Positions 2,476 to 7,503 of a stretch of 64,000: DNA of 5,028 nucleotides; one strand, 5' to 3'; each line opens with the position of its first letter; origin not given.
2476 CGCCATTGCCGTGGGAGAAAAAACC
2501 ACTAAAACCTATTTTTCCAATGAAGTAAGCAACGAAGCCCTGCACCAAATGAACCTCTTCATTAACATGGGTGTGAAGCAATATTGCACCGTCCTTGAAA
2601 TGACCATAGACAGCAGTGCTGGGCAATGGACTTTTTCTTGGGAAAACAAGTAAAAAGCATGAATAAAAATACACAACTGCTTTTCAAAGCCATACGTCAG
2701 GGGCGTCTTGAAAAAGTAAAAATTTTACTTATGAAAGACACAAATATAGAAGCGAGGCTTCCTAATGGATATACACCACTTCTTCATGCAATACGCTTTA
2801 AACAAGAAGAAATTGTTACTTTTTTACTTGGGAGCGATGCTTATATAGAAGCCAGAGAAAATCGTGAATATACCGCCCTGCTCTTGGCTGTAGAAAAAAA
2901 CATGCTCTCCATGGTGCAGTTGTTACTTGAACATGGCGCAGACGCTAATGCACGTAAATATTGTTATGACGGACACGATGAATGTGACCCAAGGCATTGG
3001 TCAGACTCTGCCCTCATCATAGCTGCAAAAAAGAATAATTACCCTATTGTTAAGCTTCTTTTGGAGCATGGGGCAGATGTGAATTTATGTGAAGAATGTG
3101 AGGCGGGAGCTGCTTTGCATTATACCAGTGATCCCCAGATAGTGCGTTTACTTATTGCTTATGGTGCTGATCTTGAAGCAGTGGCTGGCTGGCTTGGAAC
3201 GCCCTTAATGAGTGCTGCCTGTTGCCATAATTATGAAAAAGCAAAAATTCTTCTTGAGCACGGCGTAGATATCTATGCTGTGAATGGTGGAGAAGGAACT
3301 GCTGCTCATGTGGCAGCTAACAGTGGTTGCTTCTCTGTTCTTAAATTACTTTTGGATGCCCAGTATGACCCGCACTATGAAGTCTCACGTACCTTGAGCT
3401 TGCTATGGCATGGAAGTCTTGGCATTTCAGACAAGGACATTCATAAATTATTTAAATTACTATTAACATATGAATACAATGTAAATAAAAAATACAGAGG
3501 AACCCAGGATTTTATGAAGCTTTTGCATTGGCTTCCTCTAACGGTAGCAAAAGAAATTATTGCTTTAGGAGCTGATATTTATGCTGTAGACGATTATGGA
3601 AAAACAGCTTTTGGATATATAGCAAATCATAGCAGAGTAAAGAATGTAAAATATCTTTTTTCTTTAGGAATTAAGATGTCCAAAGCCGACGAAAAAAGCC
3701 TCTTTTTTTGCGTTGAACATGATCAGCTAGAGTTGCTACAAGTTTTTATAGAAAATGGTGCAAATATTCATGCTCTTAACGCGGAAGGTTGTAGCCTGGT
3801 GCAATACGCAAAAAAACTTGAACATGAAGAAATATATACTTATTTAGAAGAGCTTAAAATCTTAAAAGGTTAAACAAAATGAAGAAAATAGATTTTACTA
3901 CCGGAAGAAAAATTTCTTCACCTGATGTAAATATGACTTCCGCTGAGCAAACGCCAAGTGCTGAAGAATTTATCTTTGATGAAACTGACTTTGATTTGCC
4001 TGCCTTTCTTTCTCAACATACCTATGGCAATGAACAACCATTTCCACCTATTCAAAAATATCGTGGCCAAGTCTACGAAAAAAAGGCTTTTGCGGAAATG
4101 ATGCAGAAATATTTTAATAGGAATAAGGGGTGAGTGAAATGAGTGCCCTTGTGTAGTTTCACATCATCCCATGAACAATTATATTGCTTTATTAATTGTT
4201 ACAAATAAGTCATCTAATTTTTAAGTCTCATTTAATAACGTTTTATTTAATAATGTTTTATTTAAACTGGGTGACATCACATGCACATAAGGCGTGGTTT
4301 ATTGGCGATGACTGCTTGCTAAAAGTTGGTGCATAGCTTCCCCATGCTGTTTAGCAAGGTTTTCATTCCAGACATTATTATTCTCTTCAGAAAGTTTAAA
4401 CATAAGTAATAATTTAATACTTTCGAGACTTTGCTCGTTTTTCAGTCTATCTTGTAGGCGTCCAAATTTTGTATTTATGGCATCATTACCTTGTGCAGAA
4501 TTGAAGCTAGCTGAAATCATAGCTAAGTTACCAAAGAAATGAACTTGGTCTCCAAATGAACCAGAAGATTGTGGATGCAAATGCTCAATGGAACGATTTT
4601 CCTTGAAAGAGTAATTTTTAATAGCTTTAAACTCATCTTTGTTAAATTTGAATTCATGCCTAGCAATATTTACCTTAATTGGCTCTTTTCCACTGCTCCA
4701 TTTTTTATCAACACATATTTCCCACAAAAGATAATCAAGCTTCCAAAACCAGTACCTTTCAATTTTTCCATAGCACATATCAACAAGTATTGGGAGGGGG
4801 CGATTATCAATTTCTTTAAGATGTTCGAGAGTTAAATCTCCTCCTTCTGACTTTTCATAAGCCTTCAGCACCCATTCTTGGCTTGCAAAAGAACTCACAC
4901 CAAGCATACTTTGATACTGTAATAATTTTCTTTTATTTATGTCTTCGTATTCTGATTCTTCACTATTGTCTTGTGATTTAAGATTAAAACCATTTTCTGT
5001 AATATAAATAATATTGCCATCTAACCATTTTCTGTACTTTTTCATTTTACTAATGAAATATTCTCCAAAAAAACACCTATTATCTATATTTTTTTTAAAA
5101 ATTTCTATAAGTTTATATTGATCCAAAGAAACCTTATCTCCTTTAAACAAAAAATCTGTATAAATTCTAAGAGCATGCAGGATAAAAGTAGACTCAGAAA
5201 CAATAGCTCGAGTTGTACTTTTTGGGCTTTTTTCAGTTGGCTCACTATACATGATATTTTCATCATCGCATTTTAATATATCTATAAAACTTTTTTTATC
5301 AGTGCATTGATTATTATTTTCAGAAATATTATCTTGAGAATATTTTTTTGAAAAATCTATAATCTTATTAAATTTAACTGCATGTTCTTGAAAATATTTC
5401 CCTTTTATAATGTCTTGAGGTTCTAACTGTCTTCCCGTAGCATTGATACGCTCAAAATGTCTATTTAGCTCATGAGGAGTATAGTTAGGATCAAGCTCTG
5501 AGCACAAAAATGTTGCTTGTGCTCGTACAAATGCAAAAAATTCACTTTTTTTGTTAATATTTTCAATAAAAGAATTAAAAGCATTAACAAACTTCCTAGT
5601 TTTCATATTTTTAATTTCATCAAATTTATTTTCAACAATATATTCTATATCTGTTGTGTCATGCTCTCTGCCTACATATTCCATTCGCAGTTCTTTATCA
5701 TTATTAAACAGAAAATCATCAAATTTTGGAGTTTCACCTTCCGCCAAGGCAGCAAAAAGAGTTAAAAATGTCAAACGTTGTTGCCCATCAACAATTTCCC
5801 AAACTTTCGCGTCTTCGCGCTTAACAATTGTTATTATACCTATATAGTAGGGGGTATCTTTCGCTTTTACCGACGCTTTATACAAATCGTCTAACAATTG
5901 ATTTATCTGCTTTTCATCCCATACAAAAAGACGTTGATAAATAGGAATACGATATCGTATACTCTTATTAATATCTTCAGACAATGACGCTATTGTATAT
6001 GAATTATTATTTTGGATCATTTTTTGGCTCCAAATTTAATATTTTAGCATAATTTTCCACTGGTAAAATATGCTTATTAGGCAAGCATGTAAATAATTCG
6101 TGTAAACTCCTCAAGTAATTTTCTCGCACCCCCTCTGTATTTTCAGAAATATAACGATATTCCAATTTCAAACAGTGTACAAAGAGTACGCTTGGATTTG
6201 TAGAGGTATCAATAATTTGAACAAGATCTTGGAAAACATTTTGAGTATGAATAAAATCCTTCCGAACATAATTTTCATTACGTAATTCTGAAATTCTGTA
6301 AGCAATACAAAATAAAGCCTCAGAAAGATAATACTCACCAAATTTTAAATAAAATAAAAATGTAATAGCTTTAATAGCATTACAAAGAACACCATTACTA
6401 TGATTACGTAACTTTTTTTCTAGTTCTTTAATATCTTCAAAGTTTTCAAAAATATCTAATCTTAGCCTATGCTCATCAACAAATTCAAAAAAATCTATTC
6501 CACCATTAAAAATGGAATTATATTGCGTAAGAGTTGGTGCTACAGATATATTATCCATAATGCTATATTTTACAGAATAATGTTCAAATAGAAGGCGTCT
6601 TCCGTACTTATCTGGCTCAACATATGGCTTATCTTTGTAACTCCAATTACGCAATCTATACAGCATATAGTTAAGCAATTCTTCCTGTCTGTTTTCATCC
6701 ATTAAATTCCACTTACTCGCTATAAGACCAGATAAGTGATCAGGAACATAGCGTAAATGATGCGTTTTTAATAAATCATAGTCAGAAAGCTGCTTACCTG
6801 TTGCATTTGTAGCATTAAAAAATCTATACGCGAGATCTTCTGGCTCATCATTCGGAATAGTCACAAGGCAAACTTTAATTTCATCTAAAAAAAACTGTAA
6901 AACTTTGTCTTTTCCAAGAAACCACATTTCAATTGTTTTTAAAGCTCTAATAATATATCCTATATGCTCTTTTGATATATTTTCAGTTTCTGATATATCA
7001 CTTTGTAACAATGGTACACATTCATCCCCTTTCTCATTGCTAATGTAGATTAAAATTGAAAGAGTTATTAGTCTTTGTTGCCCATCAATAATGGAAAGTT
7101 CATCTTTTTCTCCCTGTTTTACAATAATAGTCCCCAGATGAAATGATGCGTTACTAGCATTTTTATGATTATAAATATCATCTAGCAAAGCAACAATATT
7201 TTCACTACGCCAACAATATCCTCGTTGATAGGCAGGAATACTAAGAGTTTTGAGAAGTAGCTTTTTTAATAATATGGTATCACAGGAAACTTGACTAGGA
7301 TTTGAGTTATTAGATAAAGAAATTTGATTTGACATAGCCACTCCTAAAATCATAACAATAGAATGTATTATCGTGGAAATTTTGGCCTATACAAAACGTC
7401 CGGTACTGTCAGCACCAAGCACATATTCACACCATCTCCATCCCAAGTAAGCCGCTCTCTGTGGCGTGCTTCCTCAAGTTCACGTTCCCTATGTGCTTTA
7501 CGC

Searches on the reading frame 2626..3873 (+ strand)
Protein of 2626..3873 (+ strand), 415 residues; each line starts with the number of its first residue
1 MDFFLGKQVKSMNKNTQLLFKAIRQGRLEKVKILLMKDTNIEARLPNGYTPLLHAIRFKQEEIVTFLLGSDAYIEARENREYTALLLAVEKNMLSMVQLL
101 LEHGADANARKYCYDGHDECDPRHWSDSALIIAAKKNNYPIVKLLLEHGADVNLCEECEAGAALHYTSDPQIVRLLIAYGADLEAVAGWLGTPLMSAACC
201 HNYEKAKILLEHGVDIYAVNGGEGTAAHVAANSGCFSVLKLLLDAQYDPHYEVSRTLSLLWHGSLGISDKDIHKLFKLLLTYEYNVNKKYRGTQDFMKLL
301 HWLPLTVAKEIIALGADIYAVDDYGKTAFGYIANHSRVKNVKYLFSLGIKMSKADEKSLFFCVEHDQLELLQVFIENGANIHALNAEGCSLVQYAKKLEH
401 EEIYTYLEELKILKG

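Call 6: search_protein_families(library=pfam, proteins=[window:2626-3873:+], max_evalue=0.01)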
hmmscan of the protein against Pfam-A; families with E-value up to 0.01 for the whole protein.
window:2626-3873:+ (415 aa): 6 families
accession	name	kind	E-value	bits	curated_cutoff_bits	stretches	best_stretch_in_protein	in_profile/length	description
PF12796.13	Ank_2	-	1.7e-48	163.5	27.3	5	19-110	1-89/90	Ankyrin repeats (3 copies)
PF13637.12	Ank_4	-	1.8e-37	126.9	22.7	4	19-68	1-50/50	Ankyrin repeats (many copies)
PF00023.36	Ank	-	1.4e-35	119.8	21.1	4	128-155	4-31/33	Ankyrin repeat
PF13606.12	Ank_3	-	7.1e-31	102.8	22.3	2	128-153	4-29/30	Ankyrin repeat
PF13857.12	Ank_5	-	5.4e-30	103.6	27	2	128-166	18-55/56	Ankyrin repeats (many copies)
PF24521.3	Ank_KRIT1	-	0.00033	20.8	80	0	9-90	40-127/149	KRIT1 ankyrin-repeats domain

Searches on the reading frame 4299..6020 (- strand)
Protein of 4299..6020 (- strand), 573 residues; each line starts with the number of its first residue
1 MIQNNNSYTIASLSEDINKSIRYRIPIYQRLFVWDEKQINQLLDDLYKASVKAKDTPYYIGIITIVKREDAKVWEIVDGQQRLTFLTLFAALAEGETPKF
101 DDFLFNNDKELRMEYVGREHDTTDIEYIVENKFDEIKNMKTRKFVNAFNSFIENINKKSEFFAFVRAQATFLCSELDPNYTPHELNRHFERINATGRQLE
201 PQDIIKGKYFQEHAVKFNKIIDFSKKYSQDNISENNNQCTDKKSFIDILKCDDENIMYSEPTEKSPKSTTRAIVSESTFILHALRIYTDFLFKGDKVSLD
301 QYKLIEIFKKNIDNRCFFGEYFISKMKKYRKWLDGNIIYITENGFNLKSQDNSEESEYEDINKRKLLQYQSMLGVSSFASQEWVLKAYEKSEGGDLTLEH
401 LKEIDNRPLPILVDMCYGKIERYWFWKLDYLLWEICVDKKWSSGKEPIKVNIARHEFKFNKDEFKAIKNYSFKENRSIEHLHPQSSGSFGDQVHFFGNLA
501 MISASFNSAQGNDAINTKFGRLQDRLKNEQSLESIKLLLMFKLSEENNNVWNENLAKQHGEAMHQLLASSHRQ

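Call 6: search_protein_families(library=pfam, proteins=[window:4299-6020:-], max_evalue=0.01)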
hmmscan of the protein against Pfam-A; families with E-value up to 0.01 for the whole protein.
window:4299-6020:- (573 aa): 2 families
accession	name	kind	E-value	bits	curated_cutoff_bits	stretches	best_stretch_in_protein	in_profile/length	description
PF03235.19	GmrSD_N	-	1.6e-31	110.4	33.2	1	17-210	5-199/199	GmrSD restriction endonuclease, N-terminal domain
PF07510.16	GmrSD_C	-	0.00056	20.2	23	1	452-565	27-137/138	GmrSD restriction endonucleases, C-terminal domain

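Call 10: search_protein_families(library=padloc, proteins=[window:4299-6020:-], max_evalue=0.01)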
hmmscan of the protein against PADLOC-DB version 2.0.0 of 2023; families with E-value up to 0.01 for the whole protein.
window:4299-6020:- (573 aa): 24 families
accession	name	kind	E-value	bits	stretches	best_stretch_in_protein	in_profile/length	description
PDLC04157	HEC-06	-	5.1e-19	66.3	1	12-123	13-120/558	-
PDLC04155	HEC-06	-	1.1e-17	61.8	1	9-93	8-91/562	-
PDLC04154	HEC-06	-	1.7e-16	58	1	7-90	8-89/569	-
PDLC02695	Orf5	-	4.2e-16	56.4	1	12-140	9-144/601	Orf5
PDLC02693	Orf5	-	8.2e-14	49.5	1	19-207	5-209/543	Orf5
PDLC02687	Orf5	-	8.9e-14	49.1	1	17-90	12-83/543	Orf5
PDLC02686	Orf5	-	9.7e-13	45.4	1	20-92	18-95/566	Orf5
PDLC02700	Orf5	-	4.2e-12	43.6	1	20-102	9-93/555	Orf5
PDLC02690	Orf5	-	2e-11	41.4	1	22-91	9-77/531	Orf5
PDLC02701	Orf5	-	3.6e-11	40.3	1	19-91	16-97/596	Orf5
PDLC02792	SspE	-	2.3e-10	37.5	1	25-92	26-110/771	SspE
PDLC02786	SspE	-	4.8e-10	36.4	1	12-91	13-103/766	SspE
PDLC02783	SspE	-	5.4e-09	32.9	1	18-125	20-143/793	SspE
PDLC02789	SspE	-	2e-08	31.3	1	21-92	18-106/749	SspE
PDLC04151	HEC-05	-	2.8e-08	31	1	5-46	23-63/600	-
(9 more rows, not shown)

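Call 11: search_protein_families(library=ncbifam, proteins=[window:4299-6020:-], max_evalue=0.01)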
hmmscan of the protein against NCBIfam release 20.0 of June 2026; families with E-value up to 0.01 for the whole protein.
window:4299-6020:- (573 aa): 0 families

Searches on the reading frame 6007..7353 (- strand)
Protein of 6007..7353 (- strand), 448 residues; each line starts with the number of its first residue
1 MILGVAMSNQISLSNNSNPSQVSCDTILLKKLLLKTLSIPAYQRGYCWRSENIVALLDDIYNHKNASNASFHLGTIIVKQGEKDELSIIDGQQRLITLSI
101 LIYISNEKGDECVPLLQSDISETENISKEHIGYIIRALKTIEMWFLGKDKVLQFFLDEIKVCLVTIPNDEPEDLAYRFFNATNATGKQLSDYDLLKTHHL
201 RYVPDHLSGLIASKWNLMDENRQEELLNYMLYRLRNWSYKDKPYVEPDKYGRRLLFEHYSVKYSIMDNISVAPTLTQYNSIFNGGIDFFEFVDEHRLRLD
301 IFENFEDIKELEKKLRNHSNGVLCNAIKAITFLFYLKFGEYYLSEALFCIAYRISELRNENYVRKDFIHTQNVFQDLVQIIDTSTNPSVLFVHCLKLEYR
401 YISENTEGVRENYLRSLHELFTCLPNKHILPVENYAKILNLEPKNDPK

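Call 6: search_protein_families(library=pfam, proteins=[window:6007-7353:-], max_evalue=0.01)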
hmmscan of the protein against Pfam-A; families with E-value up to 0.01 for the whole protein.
window:6007-7353:- (448 aa): 2 families
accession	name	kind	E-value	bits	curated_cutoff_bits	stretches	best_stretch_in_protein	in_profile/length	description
PF03235.19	GmrSD_N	-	6.2e-30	105.2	33.2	1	37-199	12-198/199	GmrSD restriction endonuclease, N-terminal domain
PF25202.1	DUF7834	-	5.8e-13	49.7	27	1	211-401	5-227/235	Family of unknown function (DUF7834)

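Call 10: search_protein_families(library=padloc, proteins=[window:6007-7353:-], max_evalue=0.01)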
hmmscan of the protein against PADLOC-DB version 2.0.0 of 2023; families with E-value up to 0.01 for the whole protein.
window:6007-7353:- (448 aa): 35 families (the best 25 are shown)
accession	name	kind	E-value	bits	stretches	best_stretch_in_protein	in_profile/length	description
PDLC04157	HEC-06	-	1.5e-26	91.1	2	33-105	19-92/558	-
PDLC04155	HEC-06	-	1.9e-26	90.7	2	29-107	12-92/562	-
PDLC04154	HEC-06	-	2.1e-24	84.2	1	35-107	22-94/569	-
PDLC02687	Orf5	-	1.1e-20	71.9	1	36-105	17-86/543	Orf5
PDLC02700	Orf5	-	1.3e-19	68.4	1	35-131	10-104/555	Orf5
PDLC02695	Orf5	-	6.8e-19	65.7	2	21-107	7-100/601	Orf5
PDLC02691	Orf5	-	8.7e-18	62.2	1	37-111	21-96/579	Orf5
PDLC02693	Orf5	-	1.6e-16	58.5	1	36-104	8-82/543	Orf5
PDLC02701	Orf5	-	1e-14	52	2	37-104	20-98/596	Orf5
PDLC02686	Orf5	-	2.7e-14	50.6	1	37-104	21-95/566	Orf5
PDLC02786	SspE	-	2e-13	47.6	1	36-104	23-104/766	SspE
PDLC02690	Orf5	-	3.9e-13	47.1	2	35-104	8-78/531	Orf5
PDLC02699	Orf5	-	2.3e-12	44.4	1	38-104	2-65/530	Orf5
PDLC02792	SspE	-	1.6e-11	41.3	1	36-107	23-112/771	SspE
PDLC02692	Orf5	-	3.1e-11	40.7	1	37-117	8-93/558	Orf5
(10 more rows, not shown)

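Call 11: search_protein_families(library=ncbifam, proteins=[window:6007-7353:-], max_evalue=0.01)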
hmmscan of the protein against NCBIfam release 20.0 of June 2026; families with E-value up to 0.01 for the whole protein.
window:6007-7353:- (448 aa): 0 families
